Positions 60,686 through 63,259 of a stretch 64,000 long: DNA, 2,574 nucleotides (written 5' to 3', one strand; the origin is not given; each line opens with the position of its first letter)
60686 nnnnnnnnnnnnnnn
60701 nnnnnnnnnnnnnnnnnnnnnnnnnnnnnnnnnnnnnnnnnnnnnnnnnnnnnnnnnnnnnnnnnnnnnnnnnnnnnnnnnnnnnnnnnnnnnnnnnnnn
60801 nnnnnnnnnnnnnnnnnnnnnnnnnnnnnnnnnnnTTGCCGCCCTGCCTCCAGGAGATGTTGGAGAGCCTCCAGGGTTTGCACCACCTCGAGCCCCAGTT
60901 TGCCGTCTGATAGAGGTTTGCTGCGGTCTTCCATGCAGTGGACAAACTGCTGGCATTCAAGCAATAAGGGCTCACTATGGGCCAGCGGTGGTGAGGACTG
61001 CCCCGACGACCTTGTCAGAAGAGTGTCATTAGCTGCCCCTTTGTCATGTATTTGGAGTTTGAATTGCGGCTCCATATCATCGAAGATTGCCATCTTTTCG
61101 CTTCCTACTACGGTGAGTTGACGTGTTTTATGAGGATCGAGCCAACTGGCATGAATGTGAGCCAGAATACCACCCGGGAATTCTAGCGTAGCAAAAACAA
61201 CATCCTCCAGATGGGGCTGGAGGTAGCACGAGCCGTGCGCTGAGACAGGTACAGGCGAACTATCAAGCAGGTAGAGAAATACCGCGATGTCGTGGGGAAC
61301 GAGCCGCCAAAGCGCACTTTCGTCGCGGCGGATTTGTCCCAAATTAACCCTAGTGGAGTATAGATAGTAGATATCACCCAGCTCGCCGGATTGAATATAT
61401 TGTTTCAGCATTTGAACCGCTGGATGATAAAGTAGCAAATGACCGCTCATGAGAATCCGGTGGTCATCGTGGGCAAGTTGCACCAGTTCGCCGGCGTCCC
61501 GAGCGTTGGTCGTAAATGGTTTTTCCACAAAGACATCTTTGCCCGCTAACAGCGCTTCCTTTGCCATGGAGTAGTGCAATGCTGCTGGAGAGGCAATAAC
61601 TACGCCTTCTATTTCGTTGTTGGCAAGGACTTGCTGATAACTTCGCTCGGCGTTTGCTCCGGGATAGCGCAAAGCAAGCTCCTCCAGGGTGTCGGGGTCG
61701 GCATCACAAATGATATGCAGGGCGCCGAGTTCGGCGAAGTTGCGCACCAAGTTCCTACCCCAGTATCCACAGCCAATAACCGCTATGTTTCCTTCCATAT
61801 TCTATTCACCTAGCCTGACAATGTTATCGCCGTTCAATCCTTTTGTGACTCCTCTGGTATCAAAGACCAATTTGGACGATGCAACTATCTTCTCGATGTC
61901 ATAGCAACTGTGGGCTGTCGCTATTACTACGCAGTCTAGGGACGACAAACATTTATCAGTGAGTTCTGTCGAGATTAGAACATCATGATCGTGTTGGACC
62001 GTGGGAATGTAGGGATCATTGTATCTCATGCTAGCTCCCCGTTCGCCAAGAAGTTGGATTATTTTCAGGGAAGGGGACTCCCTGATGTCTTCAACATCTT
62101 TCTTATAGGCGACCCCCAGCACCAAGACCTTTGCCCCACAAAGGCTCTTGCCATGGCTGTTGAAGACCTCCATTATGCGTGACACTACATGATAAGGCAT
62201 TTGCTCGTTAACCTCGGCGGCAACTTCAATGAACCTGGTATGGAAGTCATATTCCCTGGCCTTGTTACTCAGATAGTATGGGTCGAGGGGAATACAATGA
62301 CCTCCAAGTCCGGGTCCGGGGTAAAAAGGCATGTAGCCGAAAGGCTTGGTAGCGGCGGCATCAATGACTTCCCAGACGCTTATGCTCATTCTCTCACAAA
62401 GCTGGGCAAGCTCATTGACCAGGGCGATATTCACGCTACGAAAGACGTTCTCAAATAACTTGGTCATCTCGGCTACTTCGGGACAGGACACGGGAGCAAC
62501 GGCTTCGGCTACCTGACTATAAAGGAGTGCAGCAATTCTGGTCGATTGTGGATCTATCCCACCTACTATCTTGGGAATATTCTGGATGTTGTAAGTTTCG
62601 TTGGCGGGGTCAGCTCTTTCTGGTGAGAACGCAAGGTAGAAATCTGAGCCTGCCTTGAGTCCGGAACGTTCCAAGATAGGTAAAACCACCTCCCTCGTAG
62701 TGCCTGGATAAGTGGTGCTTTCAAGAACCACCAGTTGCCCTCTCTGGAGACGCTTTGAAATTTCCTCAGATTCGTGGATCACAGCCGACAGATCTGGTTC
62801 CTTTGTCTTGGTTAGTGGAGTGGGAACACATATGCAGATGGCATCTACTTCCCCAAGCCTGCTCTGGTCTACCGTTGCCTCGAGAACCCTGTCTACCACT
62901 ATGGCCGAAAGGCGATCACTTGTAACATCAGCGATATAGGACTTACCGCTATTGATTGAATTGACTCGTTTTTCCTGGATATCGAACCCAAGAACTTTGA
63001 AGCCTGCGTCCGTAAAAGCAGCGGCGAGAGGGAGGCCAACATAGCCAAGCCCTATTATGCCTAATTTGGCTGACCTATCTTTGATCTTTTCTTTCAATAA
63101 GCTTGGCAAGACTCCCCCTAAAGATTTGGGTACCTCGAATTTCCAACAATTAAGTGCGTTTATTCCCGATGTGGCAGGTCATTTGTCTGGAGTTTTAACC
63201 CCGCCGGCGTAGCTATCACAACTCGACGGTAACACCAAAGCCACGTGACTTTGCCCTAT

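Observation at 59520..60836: Unusual HAD-hydrolase / ATP-grasp-ligase fusion gene embedded between the aminotransferase and the oxidoreductase, coupled to the neighbouring gene by an ATGA overlap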

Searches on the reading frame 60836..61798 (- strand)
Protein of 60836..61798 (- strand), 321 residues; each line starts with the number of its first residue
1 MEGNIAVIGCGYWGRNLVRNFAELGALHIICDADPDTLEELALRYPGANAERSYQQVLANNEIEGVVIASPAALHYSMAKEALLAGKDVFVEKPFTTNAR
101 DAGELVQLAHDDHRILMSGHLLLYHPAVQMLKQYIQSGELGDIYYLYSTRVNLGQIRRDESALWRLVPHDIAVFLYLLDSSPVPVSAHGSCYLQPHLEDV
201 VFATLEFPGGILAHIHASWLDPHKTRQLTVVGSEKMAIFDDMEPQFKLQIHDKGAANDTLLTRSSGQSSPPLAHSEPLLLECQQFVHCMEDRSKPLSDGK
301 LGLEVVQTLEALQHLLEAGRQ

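Call 4: search_protein_families(library=pfam, proteins=[window:60836-61798:-], max_evalue=0.01)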
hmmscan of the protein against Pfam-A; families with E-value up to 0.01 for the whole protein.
window:60836-61798:- (321 aa): 5 families
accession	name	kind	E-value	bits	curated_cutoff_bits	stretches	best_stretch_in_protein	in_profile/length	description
PF01408.29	GFO_IDH_MocA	-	4e-22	79.6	24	1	4-120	2-120/120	Oxidoreductase family, NAD-binding Rossmann fold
PF22725.1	GFO_IDH_MocA_C3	-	1.7e-16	60.8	27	1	128-236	1-122/124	GFO/IDH/MocA C-terminal domain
PF03807.23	F420_oxidored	-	3.6e-06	27.9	21.6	1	5-86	2-85/94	NADP oxidoreductase coenzyme F420-dependent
PF02894.22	GFO_IDH_MocA_C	-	5.3e-06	26.8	22.9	1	132-312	1-206/218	Oxidoreductase family, C-terminal alpha/beta domain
PF02254.24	TrkA_N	-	0.0025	18.6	23.8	1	5-65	1-62/116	TrkA-N domain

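Call 5: search_protein_families(library=ncbifam, proteins=[window:60836-61798:-], max_evalue=0.01)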
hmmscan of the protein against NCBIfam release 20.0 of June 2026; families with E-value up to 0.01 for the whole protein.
window:60836-61798:- (321 aa): 9 families
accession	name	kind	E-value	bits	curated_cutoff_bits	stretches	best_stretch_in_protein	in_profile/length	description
NF040723.1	UDP-GlcNAcDh_Arch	equivalog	6.2e-47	160.6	450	1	5-311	3-297/302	UDP-N-acetylglucosamine 3-dehydrogenase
TIGR04380.1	myo_inos_iolG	equivalog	6.9e-27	94.2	355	1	4-317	3-324/330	inositol 2-dehydrogenase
NF041392.1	XylDh_Gfo6_Halo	equivalog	2e-18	66.3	350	1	5-318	19-344/350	D-xylose 1-dehydrogenase Gfo6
NF008607.0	PRK11579.1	subfamily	3.7e-16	59.1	330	1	43-149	45-151/346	oxidoreductase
NF052479.1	LevoglcsnDh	equivalog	6.3e-16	58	650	1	28-151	39-162/386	levoglucosan dehydrogenase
NF007574.0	PRK10206.1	equivalog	8.7e-13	48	352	1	39-145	42-148/345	oxidoreductase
NF058561.1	BT_2158_fam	equivalog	1.4e-12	47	750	1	4-144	37-178/487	glycoside 3-dehydrogenase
NF052679.1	InsChiInosDhIolG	equivalog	3.5e-12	46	540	1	4-213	4-223/343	bifunctional inositol 2-dehydrogenase/D-chiro-inositol 1-dehydrogenase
NF058563.1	BT_2159_fam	equivalog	8.9e-10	38.1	650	1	5-145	3-145/350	disaccharide 3-dehydrogenase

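Call 75: search_solved_structures(query=window:60836-61798:-, max_evalue=1e-10)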
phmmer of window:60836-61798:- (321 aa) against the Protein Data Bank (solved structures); distinct sequences matched with E-value up to 1e-10: 24.
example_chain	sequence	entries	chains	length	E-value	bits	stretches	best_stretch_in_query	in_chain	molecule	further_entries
7bvj_A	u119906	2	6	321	2.5e-22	82.5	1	6-308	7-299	Oxidoreductase, NAD-binding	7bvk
3c1a_A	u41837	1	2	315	6.5e-22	81.1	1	5-308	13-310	Putative oxidoreductase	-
3evn_A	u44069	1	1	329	5.1e-16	61.8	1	38-289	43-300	Oxidoreductase, Gfo/Idh/MocA family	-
6z3b_B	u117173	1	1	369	1.2e-15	60.5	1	5-152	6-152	Gfo/Idh/MocA family oxidoreductase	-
6z3b_A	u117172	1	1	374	1.2e-15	60.5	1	5-152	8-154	Gfo/Idh/MocA family oxidoreductase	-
6z3c_AAA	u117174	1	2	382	1.3e-15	60.4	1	5-152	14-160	Gfo/Idh/MocA family oxidoreductase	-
6jw6_A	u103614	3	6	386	1.3e-15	60.4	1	5-138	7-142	Dehydrogenase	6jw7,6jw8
6o15_A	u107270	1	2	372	1.3e-14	57.2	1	4-219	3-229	Uncharacterized oxidoreductase YjhC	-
7xr9_A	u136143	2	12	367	5.4e-14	55.1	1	5-147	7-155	DgpA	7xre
3e82_A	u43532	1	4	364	1.2e-13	53.9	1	4-177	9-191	Putative oxidoreductase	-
9azo_A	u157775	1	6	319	1.2e-12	50.7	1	5-184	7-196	PmdC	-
8qc2_A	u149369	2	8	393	1.6e-12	50.3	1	6-146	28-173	Gfo/Idh/MocA family oxidoreductase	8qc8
3e9m_A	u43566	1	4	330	1.8e-12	50.1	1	50-149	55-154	Oxidoreductase, Gfo/Idh/MocA family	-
3i23_A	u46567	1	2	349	1e-11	47.6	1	43-145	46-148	Oxidoreductase, Gfo/Idh/MocA family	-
3hnp_A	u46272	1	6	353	1.1e-11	47.6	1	40-147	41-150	Oxidoreductase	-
3q2k_A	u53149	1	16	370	1.1e-11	47.5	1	6-165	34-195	oxidoreductase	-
3q2i_A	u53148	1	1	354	4.7e-11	45.4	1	5-153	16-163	dehydrogenase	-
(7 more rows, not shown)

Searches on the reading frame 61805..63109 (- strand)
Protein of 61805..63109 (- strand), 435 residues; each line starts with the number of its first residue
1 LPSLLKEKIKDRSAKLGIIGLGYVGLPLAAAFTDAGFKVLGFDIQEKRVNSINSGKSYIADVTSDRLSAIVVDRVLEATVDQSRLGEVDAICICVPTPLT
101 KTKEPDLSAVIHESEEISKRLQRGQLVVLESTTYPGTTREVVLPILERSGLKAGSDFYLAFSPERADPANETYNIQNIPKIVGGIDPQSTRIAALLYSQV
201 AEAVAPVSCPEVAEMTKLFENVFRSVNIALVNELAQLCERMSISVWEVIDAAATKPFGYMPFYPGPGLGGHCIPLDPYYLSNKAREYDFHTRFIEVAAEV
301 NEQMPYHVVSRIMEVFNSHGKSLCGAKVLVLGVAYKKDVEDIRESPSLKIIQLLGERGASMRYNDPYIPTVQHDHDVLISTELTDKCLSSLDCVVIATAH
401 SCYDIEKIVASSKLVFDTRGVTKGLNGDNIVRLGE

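Call 4: search_protein_families(library=pfam, proteins=[window:61805-63109:-], max_evalue=0.01)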
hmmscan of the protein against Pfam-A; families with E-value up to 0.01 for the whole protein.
window:61805-63109:- (435 aa): 9 families
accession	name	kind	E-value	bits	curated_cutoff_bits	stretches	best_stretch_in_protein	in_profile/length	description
PF03721.20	UDPG_MGDP_dh_N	-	5.7e-44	150.4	27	1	15-191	2-181/187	UDP-glucose/GDP-mannose dehydrogenase family, NAD binding domain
PF00984.24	UDPG_MGDP_dh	-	5e-33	113.5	25.4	1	212-302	2-93/94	UDP-glucose/GDP-mannose dehydrogenase family, central domain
PF03720.21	UDPG_MGDP_dh_C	-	1.2e-22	80.6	30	1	329-423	1-102/103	UDP-glucose/GDP-mannose dehydrogenase family, UDP binding domain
PF03446.21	NAD_binding_2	-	1.9e-09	38.2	21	1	15-142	1-104/161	NAD binding domain of 6-phosphogluconate dehydrogenase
PF01210.29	NAD_Gly3P_dh_N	-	5.6e-05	23.6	23.1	0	16-112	2-94/158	NAD-dependent glycerol-3-phosphate dehydrogenase N-terminus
PF02826.25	2-Hacid_dh_C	-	0.00096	19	25.1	0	13-51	36-74/178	D-isomer specific 2-hydroxyacid dehydrogenase, NAD binding domain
PF02737.24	3HCDH_N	-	0.0049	17.2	22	0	15-53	1-39/180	3-hydroxyacyl-CoA dehydrogenase, NAD binding domain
PF01408.29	GFO_IDH_MocA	-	0.0064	17.6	24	0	15-102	2-73/120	Oxidoreductase family, NAD-binding Rossmann fold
PF02558.23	ApbA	-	0.007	16.4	22.2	0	17-114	2-93/150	Ketopantoate reductase PanE/ApbA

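Call 5: search_protein_families(library=ncbifam, proteins=[window:61805-63109:-], max_evalue=0.01)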
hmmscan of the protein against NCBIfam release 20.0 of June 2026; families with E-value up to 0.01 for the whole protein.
window:61805-63109:- (435 aa): 19 families
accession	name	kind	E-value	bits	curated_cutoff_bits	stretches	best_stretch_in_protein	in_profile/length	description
TIGR03026.1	NDP-sugDHase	subfamily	9.5e-130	433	189.8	1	15-420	2-413/413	nucleotide sugar dehydrogenase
NF040825.1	UDPMaNacDH_Arch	equivalog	1.7e-86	290.8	750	1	15-407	2-384/418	UDP-N-acetyl-D-mannosamine dehydrogenase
NF008286.0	PRK11064.1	equivalog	1.4e-74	251.2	459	1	15-422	5-419/420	UDP-N-acetyl-D-mannosamine dehydrogenase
NF011729.0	PRK15182.1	equivalog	3.8e-69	233.5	592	1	14-403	7-391/425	Vi polysaccharide biosynthesis UDP-N-acetylglucosamine C-6 dehydrogenase TviB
NF041297.1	UDPGDh_AglM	equivalog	6.4e-55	186.8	670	1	15-400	2-392/429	UDP-glucose 6-dehydrogenase AglM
NF047673.2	TeichurnBiosyTuaD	equivalog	6.1e-44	150.9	700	1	15-399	3-387/439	UDP-glucose 6-dehydrogenase TuaD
NF011631.0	PRK15057.1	equivalog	5e-08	32.4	757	1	15-279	2-260/388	UDP-glucose 6-dehydrogenase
NF043037.1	ThreonDh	equivalog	1.6e-05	24.5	350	1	14-61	3-51/297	L-threonate dehydrogenase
TIGR01505.1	tartro_sem_red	equivalog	0.00026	20.3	340.75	1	15-60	1-46/291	2-hydroxy-3-oxopropionate reductase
NF008592.0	PRK11559.1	equivalog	0.00045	19.6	397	1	14-63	3-52/296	2-hydroxy-3-oxopropionate reductase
NF007161.0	PRK09599.1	subfamily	0.00056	19.2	271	1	15-76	2-63/302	NADP-dependent phosphogluconate dehydrogenase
NF040477.1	chlor_oxi_RclA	equivalog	0.00058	18.6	740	1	9-82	154-224/441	reactive chlorine resistance oxidoreductase RclA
TIGR01692.1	HIBADH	equivalog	0.00065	19.1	291.6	1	19-65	2-48/288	3-hydroxyisobutyrate dehydrogenase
NF000941.0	PRK00094.1-3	equivalog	0.00093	18.5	423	0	14-115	2-99/336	NAD(P)H-dependent glycerol-3-phosphate dehydrogenase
NF005650.0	PRK07417.1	equivalog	0.0011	18.3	290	1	15-113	3-84/281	prephenate/arogenate dehydrogenase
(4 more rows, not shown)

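Call 77: search_solved_structures(query=window:61805-63109:-, max_evalue=1e-40)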
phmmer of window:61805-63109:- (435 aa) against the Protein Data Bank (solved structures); distinct sequences matched with E-value up to 1e-40: 4.
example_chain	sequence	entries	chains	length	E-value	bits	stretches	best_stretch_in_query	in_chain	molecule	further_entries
3g79_A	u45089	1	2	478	6.2e-68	232.6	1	7-410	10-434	NDP-N-acetyl-D-galactosaminuronic acid dehydrogenase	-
4r16_A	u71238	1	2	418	6.5e-67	229.2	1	15-403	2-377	418aa long hypothetical UDP-N-acetyl-D-mannosaminuronic acid dehydrogenase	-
3ojl_A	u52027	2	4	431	3.5e-59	203.8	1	13-424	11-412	Cap5O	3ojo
4xr9_A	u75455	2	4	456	1.3e-51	178.8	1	14-400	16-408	CalS8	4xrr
